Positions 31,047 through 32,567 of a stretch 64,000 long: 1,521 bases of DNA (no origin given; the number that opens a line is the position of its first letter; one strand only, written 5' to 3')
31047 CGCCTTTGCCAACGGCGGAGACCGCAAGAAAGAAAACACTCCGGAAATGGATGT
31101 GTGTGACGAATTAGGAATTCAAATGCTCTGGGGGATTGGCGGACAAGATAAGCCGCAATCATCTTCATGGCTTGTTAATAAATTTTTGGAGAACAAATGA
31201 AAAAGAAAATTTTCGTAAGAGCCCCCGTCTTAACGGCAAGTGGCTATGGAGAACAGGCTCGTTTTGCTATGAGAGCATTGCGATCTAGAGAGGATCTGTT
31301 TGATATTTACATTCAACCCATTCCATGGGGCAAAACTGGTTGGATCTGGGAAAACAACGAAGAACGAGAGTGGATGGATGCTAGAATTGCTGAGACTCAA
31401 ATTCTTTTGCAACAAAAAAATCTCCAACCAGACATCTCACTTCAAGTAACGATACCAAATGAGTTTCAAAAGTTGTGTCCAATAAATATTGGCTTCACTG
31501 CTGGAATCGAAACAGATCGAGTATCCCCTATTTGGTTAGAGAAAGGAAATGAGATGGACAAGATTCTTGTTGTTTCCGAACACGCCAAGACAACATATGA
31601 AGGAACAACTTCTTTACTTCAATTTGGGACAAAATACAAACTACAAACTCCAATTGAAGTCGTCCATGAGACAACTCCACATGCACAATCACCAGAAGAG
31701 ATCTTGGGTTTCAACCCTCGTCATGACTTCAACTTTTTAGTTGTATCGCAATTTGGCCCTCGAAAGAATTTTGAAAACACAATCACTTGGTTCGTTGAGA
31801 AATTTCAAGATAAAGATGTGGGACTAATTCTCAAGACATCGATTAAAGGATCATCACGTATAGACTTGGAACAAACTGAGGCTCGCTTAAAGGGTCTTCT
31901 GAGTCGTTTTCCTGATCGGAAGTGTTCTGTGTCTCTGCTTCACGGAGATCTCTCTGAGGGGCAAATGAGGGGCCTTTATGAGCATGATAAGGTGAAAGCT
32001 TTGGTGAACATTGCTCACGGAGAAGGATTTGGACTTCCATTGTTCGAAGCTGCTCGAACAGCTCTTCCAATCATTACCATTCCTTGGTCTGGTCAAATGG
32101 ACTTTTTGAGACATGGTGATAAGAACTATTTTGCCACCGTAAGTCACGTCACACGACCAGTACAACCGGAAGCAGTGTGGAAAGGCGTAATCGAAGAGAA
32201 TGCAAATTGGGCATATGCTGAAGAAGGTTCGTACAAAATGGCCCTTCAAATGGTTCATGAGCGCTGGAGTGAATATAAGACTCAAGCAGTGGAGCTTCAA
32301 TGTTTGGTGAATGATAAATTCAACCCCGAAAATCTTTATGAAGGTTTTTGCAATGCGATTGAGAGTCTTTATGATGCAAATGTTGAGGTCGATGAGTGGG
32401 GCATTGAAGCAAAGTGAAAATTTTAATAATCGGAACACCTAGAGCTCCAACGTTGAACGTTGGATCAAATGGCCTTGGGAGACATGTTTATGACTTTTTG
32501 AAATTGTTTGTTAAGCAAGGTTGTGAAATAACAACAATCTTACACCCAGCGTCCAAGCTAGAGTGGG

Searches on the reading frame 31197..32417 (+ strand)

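Call 13: search_protein_families(library=phrogs, proteins=[window:31197-32417:+], max_evalue=0.001)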
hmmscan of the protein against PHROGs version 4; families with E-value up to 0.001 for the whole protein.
window:31197-32417:+ (406 aa): 1 family
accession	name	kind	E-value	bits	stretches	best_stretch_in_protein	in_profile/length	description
phrog_2170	-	moron, auxiliary metabolic gene and host takeover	2.6e-14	54.1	1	2-391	2-372/374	glycosyltransferase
